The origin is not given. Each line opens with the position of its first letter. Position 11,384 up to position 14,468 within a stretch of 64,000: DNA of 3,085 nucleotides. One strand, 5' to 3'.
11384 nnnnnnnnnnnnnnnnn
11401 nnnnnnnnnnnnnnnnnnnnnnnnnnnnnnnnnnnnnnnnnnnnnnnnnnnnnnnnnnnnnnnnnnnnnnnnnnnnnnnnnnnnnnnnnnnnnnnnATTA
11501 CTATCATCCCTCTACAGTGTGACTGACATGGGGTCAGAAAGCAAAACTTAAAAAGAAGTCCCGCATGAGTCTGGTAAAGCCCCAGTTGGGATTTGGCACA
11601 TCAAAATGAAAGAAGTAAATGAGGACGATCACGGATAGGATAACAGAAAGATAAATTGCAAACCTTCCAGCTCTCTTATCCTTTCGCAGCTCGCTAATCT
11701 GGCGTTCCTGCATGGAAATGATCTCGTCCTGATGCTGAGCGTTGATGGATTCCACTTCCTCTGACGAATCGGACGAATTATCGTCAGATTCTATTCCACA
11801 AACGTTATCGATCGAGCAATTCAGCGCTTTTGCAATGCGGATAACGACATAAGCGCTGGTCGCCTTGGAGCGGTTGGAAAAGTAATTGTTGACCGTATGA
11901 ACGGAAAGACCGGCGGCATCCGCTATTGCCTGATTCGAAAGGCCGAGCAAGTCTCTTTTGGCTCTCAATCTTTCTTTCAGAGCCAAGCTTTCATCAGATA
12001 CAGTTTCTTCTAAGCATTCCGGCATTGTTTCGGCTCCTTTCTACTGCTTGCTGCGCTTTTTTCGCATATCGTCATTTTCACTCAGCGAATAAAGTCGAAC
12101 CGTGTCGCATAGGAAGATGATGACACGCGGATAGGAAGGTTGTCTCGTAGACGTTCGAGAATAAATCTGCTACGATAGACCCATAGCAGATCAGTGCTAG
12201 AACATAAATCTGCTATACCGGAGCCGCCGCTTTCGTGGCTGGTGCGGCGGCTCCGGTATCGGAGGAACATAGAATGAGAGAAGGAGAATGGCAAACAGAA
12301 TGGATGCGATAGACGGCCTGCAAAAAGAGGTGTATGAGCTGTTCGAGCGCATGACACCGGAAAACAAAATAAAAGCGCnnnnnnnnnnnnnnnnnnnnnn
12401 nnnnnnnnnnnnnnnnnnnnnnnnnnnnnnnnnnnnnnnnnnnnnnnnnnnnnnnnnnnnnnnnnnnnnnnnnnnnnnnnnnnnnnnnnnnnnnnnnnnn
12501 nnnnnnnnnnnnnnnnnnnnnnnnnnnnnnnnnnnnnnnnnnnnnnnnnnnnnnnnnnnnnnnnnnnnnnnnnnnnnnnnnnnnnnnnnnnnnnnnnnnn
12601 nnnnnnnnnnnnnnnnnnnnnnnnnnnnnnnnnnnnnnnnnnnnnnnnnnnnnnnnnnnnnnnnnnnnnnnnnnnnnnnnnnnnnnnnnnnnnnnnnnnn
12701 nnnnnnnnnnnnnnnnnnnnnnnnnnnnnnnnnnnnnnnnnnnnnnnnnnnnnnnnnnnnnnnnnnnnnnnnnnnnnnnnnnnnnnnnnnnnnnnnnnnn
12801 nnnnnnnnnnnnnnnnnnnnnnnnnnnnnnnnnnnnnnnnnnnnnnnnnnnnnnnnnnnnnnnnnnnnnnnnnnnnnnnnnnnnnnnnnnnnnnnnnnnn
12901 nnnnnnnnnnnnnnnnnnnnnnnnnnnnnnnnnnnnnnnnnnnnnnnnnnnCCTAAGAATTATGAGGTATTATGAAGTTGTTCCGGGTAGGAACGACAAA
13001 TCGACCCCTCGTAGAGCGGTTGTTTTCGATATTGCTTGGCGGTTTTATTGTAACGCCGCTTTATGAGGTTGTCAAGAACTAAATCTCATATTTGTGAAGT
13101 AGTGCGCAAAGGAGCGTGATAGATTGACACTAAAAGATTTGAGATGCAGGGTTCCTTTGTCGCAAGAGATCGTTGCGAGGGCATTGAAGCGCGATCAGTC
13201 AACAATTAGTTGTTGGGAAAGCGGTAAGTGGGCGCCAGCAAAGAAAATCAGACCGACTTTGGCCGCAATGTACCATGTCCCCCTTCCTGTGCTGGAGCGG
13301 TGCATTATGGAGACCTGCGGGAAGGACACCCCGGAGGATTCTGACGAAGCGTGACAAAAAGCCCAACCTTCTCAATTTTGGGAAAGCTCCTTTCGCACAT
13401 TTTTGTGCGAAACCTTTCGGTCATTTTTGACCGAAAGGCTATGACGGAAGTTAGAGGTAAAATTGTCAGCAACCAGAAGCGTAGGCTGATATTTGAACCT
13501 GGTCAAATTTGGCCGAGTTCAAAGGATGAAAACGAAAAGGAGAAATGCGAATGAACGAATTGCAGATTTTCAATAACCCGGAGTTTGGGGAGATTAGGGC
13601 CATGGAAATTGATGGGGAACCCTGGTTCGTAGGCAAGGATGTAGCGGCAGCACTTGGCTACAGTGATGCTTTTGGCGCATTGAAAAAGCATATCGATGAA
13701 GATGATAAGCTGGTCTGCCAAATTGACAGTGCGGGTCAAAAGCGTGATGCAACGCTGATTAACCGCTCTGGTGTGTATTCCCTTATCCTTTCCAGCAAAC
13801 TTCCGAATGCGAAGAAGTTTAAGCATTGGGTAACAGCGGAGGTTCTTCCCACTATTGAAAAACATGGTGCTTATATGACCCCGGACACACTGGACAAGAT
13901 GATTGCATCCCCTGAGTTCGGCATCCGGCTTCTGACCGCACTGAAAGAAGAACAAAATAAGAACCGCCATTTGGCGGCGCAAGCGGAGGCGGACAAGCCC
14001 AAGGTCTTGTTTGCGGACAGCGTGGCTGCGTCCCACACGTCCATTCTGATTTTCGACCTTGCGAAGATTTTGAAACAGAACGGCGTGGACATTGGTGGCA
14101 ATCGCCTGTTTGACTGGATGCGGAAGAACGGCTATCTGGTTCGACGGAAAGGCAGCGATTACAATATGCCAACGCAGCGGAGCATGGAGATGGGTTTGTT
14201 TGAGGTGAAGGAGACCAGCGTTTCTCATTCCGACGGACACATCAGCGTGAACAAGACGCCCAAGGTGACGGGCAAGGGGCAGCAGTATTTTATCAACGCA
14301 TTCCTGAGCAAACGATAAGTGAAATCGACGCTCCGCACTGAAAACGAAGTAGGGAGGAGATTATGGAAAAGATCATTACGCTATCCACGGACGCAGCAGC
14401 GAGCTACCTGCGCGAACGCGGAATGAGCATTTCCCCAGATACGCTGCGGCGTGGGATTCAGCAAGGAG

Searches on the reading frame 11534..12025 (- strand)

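Call 18: search_protein_families(library=phrogs, proteins=[window:11534-12025:-], max_evalue=0.001)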
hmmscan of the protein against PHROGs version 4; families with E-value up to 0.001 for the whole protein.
window:11534-12025:- (163 aa): 9 families
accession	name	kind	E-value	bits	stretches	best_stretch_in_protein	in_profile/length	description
phrog_8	-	transcription regulation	2.6e-13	51.1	1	16-115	77-167/346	transcriptional regulator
phrog_4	-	transcription regulation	1.3e-09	38.6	1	15-95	136-205/400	transcriptional repressor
phrog_7241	-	transcription regulation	4.8e-08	34.1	1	9-74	55-119/122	transcriptional regulator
phrog_3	-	transcription regulation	5.6e-08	34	1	15-103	88-179/430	transcriptional repressor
phrog_5823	-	transcription regulation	7.8e-08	32.9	1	12-89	3-79/404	transcriptional regulator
phrog_3037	-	transcription regulation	2.5e-07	31.7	1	25-102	25-100/189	transcriptional repressor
phrog_2328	-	transcription regulation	4.6e-07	30.7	1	15-77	15-76/128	transcriptional repressor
phrog_1373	-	transcription regulation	1.5e-05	26.1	1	11-112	59-158/166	transcriptional regulator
phrog_2967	-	transcription regulation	0.00073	20.1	0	16-110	11-106/225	transcriptional regulator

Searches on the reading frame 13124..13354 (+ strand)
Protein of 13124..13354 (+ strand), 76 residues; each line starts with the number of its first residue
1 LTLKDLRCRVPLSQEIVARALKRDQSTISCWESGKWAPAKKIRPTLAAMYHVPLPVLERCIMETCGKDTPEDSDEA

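Call 44: search_protein_families(library=pfam, proteins=[window:13124-13354:+], max_evalue=0.001)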
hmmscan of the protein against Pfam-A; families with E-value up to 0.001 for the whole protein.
window:13124-13354:+ (76 aa): 1 family
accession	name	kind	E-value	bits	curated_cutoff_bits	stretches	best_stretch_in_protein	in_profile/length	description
PF13560.12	HTH_31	-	4.4e-05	24.1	27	1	2-53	5-57/64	Helix-turn-helix domain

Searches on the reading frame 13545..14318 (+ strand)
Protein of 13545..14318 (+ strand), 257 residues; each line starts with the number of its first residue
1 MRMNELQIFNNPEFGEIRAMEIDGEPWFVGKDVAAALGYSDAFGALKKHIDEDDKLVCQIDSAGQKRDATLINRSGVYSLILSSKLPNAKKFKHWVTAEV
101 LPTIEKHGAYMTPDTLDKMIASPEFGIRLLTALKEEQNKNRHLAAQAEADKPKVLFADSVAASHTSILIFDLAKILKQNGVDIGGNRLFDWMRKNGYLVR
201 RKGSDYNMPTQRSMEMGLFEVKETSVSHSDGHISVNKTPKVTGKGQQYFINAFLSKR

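Call 44: search_protein_families(library=pfam, proteins=[window:13545-14318:+], max_evalue=0.001)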
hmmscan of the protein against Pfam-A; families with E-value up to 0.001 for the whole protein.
window:13545-14318:+ (257 aa): 2 families
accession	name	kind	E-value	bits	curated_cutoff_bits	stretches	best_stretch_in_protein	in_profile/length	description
PF03374.19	ANT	-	1.5e-37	128.6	25.3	1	145-254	2-106/108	Phage antirepressor protein KilAC domain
PF02498.22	Bro-N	-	5.3e-26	91.5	25.6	1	16-102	1-96/96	BRO family, N-terminal domain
